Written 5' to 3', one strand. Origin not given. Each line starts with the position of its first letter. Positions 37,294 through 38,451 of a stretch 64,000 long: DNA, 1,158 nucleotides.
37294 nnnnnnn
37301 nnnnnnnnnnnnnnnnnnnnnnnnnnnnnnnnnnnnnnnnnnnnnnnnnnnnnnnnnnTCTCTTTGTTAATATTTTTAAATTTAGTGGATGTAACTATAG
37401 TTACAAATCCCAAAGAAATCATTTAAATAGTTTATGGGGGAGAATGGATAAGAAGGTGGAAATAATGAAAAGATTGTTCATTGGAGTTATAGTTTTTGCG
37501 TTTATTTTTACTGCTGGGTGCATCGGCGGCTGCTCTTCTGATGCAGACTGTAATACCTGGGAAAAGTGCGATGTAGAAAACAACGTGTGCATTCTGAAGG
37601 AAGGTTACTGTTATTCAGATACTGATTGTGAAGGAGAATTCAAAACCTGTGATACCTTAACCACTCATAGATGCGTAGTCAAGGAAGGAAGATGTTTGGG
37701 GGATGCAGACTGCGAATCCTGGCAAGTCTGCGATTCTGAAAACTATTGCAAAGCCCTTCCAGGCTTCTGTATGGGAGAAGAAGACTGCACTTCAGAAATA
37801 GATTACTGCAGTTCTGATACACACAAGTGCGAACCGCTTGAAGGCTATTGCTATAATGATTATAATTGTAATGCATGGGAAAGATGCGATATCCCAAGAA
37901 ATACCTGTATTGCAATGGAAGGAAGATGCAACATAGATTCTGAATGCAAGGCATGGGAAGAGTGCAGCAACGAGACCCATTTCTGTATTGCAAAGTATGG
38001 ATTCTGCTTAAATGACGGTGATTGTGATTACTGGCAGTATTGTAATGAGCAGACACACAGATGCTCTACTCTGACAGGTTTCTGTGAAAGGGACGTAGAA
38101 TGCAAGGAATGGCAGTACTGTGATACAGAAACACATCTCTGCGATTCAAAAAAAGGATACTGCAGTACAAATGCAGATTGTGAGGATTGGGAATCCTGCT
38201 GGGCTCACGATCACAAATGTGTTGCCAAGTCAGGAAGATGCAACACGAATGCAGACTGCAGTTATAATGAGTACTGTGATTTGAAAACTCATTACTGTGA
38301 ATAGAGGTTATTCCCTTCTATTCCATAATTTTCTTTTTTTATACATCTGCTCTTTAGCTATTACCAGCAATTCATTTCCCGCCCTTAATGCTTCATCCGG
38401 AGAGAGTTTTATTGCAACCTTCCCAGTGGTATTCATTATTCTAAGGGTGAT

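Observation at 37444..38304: Cysteine-rich 26-aa tandem-repeat lipoprotein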

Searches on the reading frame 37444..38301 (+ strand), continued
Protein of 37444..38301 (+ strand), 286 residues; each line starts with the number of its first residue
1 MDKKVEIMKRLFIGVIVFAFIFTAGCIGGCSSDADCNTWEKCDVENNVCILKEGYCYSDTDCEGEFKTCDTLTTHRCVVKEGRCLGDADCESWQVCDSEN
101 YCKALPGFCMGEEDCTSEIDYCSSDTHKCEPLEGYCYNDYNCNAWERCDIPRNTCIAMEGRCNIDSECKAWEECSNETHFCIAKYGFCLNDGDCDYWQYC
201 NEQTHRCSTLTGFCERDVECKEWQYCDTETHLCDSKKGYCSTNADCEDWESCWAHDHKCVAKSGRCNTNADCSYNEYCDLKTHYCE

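Call 40: list_cluster_members(proteins=[window:37444-38301:+, P0002, P0001, P0003, P0004, P0005, P0010, P0024, P0007, P0022])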
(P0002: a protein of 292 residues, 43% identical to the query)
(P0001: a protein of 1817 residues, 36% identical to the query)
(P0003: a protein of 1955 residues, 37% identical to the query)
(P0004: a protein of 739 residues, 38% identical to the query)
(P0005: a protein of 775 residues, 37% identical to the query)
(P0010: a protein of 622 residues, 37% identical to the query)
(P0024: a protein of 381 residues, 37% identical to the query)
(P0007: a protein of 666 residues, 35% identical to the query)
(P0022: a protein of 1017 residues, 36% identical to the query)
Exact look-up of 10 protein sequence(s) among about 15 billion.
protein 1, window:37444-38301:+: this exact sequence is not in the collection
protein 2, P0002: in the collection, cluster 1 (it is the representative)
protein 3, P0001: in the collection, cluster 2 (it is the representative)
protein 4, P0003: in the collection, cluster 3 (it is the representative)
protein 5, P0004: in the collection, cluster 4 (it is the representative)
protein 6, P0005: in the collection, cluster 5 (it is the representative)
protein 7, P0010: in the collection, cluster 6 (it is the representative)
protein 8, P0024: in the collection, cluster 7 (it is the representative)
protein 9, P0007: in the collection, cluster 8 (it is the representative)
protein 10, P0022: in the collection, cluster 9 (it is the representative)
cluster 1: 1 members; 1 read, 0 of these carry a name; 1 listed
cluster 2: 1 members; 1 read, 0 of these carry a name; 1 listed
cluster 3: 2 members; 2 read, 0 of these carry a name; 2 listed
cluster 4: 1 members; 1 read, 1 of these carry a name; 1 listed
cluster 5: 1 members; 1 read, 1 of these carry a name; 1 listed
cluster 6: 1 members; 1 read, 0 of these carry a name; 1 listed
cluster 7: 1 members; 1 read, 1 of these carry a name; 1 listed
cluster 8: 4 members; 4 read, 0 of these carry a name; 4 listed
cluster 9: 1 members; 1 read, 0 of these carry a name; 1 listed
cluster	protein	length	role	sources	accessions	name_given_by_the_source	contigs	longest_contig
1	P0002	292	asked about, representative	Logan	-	-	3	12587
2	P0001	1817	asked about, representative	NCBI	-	-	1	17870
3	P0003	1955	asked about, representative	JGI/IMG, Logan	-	-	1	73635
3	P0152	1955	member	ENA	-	-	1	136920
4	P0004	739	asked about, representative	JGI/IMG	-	hypothetical protein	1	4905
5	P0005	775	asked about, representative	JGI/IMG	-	hypothetical protein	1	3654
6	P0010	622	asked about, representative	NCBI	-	-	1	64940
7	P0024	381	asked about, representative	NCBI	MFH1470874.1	MAG: hypothetical protein ABIF01_03950, partial [Candidatus Micrarchaeota archaeon]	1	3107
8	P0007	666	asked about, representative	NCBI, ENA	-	-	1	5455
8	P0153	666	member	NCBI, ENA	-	-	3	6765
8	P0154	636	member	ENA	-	-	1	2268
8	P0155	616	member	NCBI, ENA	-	-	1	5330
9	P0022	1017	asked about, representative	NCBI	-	-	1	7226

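Call 51: search_solved_structures(query=A2, max_evalue=10, show_alignments=4)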
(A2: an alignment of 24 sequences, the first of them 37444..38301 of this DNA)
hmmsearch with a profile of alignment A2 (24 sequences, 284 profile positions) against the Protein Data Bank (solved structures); distinct sequences matched with E-value up to 10: 0.

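Call 52: search_protein_families(library=pfam, proteins=[P0151, P0051, P0032, P0043, P0081, P0087, P0091, P0122, P0062, P0075], max_evalue=0.01)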
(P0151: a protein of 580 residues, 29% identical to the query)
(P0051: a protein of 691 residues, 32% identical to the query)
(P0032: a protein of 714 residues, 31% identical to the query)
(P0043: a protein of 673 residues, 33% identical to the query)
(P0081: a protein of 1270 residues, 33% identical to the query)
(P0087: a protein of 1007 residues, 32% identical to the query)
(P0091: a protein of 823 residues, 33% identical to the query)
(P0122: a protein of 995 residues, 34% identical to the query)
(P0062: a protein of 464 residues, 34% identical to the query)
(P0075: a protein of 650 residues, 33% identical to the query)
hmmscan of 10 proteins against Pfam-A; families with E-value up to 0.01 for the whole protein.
P0151 (580 aa): 2 families
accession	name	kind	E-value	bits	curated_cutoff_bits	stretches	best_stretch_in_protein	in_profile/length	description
PF23416.1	DUF7107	-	2e-08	34.9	24.6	1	335-377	1-42/48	Domain of unknown function (DUF7107)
PF04706.18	Dickkopf_N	-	4.2e-06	27.4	25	1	335-376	1-45/51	Dickkopf N-terminal cysteine-rich region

P0051 (691 aa): 1 family
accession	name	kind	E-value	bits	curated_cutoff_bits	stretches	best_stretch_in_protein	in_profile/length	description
PF19232.4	DUF5885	-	0.0025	17.7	33.2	1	356-414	57-118/265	Family of unknown function (DUF5885)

P0032 (714 aa): 2 families
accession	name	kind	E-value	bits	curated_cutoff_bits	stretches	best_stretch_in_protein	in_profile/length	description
PF23416.1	DUF7107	-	0.0029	18.4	24.6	1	439-480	2-42/48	Domain of unknown function (DUF7107)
PF04706.18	Dickkopf_N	-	0.0098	16.6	25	0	584-627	2-48/51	Dickkopf N-terminal cysteine-rich region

P0043 (673 aa): 2 families
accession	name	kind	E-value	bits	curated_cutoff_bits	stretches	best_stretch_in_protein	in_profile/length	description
PF19232.4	DUF5885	-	5.4e-08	33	33.2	2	430-528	9-103/265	Family of unknown function (DUF5885)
PF23416.1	DUF7107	-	0.0045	17.7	24.6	1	433-470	4-42/48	Domain of unknown function (DUF7107)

P0081 (1270 aa): 0 families

P0087 (1007 aa): 4 families
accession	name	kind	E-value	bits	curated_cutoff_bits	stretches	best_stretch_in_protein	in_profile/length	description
PF04151.21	PPC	-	6.1e-09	37.1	25.9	1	836-902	3-70/70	Bacterial pre-peptidase C-terminal domain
PF19232.4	DUF5885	-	3.3e-05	23.9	33.2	1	127-211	28-109/265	Family of unknown function (DUF5885)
PF04706.18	Dickkopf_N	-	0.0037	18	25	1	159-197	2-45/51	Dickkopf N-terminal cysteine-rich region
PF23416.1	DUF7107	-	0.0086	16.8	24.6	1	671-713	2-41/48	Domain of unknown function (DUF7107)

P0091 (823 aa): 1 family
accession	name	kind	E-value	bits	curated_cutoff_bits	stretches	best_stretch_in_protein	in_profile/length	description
PF04706.18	Dickkopf_N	-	0.0016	19.2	25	1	90-131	2-51/51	Dickkopf N-terminal cysteine-rich region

P0122 (995 aa): 1 family
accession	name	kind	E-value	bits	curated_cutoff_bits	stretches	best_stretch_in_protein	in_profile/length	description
PF04151.21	PPC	-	4.5e-20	72.7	25.9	3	907-975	4-69/70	Bacterial pre-peptidase C-terminal domain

P0062 (464 aa): 1 family
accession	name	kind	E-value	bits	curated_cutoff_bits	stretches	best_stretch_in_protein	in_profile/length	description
PF00057.23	Ldl_recept_a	-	1.9e-10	41.2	24.1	2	92-130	2-37/37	Low-density lipoprotein receptor domain class A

P0075 (650 aa): 3 families
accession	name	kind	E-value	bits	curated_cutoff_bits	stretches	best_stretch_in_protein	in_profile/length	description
PF00404.24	Dockerin_1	-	1.4e-06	28.8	22.9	2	572-617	8-56/57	Dockerin type I domain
PF04706.18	Dickkopf_N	-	0.00017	22.2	25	1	225-265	2-46/51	Dickkopf N-terminal cysteine-rich region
PF23416.1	DUF7107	-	0.0015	19.2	24.6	1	225-266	2-43/48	Domain of unknown function (DUF7107)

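Call 78: find_related_loci(query=window:37444-38301:+, collection=viral_contigs, flank=3000)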
Query window:37444-38301:+ (286 aa) in viral_contigs; peptide patterns used: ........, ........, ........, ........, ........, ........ (x = any residue, [..] = any of these).
1 stretches matched a pattern, but none encodes a relative of the query by tblastn (E <= 1e-3).

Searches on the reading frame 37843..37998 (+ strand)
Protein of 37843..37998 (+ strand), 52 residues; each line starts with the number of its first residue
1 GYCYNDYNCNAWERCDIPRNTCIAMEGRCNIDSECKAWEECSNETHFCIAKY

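Call 81: predict_structure(alignment_id=A7)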
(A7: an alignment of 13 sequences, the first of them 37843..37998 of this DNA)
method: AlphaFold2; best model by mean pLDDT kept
length: 52 residues; sequences in the alignment: 13
mean_pLDDT: 94.5   pTM: 0.65
mean pLDDT of the five models: 94.5, 93.5, 93.2, 92.7, 92.6
residues with pLDDT >= 90: 50; 70-90: 2; 50-70: 0; < 50: 0
segments of 3 or more residues with pLDDT < 50: none
pLDDT, mean of each block of 10 residues (from residue 1): 93 95 95 95 96 87
secondary structure, 60 per line:
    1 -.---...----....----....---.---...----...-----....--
elements in order: E13-16 E21-24 E39-41 E47-50

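Call 84: fold_search(model_id=the predicted structure, library=pdb)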
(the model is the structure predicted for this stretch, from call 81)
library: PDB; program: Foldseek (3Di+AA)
matches with E <= 10: 39; with E <= 0.001: 0
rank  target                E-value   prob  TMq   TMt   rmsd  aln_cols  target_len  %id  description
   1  5o57_MODEL_1_A        2.2e-01  0.60  0.41  0.24   8.7        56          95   28  Solution Structure of the N-terminal Region of Dkk4 (released 2018-06-13)
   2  3fju_B                2.7e-01  0.75  0.45  0.36   6.4        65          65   17  Ascaris suum carboxypeptidase inhibitor in complex with human carboxypeptidase A1 (released 2008-12-30)
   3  5z5k_B                3.3e-01  0.75  0.44  0.35   8.0        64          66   17  Structure of the DCC-Draxin complex (released 2018-06-20)
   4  2qsk                  4.3e-01  0.57  0.42  0.24  10.0        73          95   16  Atomic-resolution crystal structure of the Recombinant form of Scytovirin (released 2007-11-27)
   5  1h9i_I                7.8e-01  0.87  0.40  0.66   1.1        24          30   42  COMPLEX OF EETI-II MUTANT WITH PORCINE TRYPSIN (released 2004-07-26)
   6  1w7z_A                1.5e+00  0.60  0.45  0.70   7.3        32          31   31  Crystal structure of the free (uncomplexed) Ecballium elaterium trypsin inhibitor (EETI-II) (released 2005-11-01)
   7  7fbp_B                1.7e+00  0.57  0.45  0.65   7.3        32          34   31  FXIIa-cMCoFx1 complex (released 2021-11-10)
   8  2eti                  1.8e+00  0.28  0.37  0.58   6.5        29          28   34  USE OF RESTRAINED MOLECULAR DYNAMICS IN WATER TO DETERMINE THREE-DIMENSIONAL PROTEIN STRUCTURE: PREDICTION OF THE THREE- (released 1991-10-15)
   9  1h9h_I                2.0e+00  0.69  0.41  0.68   0.9        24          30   38  COMPLEX OF EETI-II WITH PORCINE TRYPSIN (released 2004-07-26)
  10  7nam_B                2.6e+00  0.44  0.39  0.59   1.0        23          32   39  LRP6_E1 in complex with Lr-EET-3.5 (released 2022-06-29)
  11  1ha9_MODEL_1_A        2.9e+00  0.28  0.40  0.58   8.7        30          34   23  SOLUTION STRUCTURE OF THE SQUASH TRYPSIN INHIBITOR MCoTI-II, NMR, 30 STRUCTURES. (released 2001-04-12)
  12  6mm4_MODEL_1_A        3.3e+00  0.18  0.38  0.57   7.5        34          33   29  Solution NMR Structure of Engineered Cystine Knot Protein 2.5F (released 2019-10-02)
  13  1mcv_I                3.6e+00  0.35  0.38  0.66   0.9        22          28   41  Crystal Structure Analysis of a Hybrid Squash Inhibitor in Complex with Porcine Pancreatic Elastase (released 2003-02-04)
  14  2m7t_MODEL_1_A        3.6e+00  0.30  0.37  0.55   1.0        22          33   36  Solution NMR Structure of Engineered Cystine Knot Protein 2.5D (released 2014-05-07)
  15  1la4_MODEL_1_A        4.7e+00  0.23  0.45  0.65   5.2        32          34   22  Solution Structure of SGTx1 (released 2003-11-11)
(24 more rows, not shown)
